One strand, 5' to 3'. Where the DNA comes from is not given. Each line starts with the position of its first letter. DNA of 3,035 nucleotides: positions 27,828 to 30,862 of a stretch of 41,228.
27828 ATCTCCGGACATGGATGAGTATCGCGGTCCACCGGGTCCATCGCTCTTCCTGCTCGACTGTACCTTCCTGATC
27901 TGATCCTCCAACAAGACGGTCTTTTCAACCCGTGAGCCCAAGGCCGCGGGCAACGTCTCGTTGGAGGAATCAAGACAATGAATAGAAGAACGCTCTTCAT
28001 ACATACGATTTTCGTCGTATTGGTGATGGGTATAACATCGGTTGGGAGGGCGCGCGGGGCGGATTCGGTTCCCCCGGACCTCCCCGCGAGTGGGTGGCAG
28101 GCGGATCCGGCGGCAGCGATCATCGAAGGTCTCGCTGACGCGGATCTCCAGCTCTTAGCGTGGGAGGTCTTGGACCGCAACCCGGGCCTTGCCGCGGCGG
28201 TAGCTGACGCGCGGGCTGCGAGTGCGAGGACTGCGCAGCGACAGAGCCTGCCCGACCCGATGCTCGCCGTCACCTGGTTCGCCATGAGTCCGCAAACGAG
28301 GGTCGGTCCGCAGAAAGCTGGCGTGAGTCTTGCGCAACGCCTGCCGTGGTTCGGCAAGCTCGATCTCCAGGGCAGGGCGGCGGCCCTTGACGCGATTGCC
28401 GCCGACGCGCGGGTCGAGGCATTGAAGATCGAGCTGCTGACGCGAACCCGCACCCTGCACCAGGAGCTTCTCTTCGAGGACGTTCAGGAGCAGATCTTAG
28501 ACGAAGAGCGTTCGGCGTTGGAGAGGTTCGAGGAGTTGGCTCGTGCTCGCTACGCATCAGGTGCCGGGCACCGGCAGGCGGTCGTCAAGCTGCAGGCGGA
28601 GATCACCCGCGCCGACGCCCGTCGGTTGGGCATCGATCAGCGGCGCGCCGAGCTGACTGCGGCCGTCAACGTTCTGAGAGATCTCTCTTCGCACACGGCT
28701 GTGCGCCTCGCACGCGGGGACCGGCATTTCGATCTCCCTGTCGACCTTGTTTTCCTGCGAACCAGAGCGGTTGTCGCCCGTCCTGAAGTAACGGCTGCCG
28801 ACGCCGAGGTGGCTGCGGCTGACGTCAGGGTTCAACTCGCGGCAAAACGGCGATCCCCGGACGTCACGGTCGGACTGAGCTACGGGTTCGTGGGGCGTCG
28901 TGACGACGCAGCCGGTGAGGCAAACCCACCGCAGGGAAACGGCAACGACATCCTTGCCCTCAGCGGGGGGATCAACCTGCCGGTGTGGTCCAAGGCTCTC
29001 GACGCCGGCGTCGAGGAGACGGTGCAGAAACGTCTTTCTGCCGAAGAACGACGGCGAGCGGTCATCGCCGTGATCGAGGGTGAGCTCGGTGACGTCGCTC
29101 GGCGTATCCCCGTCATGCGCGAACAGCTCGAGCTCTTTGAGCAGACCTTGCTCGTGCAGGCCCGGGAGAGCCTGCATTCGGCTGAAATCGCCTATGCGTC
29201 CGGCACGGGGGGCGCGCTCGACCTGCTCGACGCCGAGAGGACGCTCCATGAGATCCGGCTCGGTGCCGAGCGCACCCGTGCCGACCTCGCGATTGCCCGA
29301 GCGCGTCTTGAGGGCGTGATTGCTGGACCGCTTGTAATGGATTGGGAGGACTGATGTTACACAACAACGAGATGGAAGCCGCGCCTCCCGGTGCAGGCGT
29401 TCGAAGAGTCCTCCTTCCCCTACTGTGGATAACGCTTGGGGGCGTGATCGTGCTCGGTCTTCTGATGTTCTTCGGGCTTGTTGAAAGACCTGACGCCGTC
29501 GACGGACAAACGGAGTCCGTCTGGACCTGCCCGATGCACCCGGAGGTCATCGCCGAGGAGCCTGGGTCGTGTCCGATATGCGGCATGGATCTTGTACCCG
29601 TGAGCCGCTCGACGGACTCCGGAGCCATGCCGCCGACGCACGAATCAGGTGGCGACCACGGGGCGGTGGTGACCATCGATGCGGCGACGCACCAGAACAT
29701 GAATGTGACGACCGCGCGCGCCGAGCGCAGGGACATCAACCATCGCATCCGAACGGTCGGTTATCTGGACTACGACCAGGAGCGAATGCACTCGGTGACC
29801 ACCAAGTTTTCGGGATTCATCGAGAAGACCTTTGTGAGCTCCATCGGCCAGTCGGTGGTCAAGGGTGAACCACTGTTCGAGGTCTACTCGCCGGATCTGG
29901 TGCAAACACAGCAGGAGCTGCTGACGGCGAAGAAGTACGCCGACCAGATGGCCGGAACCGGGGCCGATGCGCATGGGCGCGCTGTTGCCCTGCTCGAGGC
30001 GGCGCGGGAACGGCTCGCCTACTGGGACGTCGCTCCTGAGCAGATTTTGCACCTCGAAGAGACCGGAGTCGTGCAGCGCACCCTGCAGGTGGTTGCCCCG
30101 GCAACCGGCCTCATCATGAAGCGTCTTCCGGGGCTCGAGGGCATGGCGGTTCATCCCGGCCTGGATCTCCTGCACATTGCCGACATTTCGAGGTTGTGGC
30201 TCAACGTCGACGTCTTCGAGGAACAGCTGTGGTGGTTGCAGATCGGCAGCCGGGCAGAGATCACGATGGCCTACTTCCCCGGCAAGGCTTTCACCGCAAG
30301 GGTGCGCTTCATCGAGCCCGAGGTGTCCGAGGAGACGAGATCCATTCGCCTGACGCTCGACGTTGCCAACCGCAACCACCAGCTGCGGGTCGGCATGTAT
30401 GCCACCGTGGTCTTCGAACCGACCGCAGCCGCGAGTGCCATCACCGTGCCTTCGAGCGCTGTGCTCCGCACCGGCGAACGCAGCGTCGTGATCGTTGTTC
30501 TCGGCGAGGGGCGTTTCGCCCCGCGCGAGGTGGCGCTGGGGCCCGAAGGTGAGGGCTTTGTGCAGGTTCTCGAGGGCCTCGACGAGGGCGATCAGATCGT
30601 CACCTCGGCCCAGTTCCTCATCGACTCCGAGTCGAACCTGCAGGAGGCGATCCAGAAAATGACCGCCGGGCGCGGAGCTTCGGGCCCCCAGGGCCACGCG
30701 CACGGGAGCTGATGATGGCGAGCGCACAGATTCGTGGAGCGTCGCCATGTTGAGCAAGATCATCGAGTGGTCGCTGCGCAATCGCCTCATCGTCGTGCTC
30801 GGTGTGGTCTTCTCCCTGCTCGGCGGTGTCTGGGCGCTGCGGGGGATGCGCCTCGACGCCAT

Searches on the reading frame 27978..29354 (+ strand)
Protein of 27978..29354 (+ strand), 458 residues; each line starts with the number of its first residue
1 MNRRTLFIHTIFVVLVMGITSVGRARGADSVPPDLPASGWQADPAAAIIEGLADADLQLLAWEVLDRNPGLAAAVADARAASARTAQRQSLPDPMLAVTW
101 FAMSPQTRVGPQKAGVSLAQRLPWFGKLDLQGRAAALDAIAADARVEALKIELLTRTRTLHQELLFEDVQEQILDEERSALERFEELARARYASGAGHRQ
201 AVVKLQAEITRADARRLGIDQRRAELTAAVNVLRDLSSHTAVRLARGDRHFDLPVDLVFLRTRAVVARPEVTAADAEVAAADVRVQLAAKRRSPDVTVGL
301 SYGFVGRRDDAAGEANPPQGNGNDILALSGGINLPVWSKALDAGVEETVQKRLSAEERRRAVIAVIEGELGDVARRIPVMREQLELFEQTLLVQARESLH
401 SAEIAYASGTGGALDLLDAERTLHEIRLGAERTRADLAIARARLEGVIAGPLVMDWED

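Call 3: search_protein_families(library=pfam, proteins=[window:27978-29354:+], max_evalue=1)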
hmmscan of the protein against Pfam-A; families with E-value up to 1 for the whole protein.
window:27978-29354:+ (458 aa): 2 families
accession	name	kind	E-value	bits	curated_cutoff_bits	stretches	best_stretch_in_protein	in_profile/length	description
PF02321.23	OEP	-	5.4e-29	101.8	22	2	261-446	5-184/187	Outer membrane efflux protein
PF20109.4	Trans_reg_dom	-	0.0047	17.7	23.8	1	40-87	2-47/60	Proteobacterial transcriptional regulator-like domain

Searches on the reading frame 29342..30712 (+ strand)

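Call 3: search_protein_families(library=pfam, proteins=[window:29342-30712:+], max_evalue=1)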
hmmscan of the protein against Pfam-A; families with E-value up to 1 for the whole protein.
window:29342-30712:+ (456 aa): 6 families
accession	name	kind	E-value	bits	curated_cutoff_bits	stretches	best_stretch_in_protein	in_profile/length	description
PF16576.10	HlyD_D23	-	2.4e-65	220.2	30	1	132-354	2-214/214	Barrel-sandwich domain of CusB or HlyD membrane-fusion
PF19335.5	HMBD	-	2.4e-15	56.6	23.6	1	60-87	1-28/28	Heavy metal binding domain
PF13437.12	HlyD_3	-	6.9e-12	46.5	22.2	1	250-351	2-106/106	HlyD family secretion protein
PF00529.27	CusB_dom_1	-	0.00013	22.6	26.5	1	318-421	12-89/89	Cation efflux system protein CusB domain 1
PF16572.11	HlyD_D4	-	0.12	12.7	26.4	0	179-241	2-52/55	Long alpha hairpin domain of cation efflux system protein, CusB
PF07831.19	PYNP_C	-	0.12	12.5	27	1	165-191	37-63/75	Pyrimidine nucleoside phosphorylase C-terminal domain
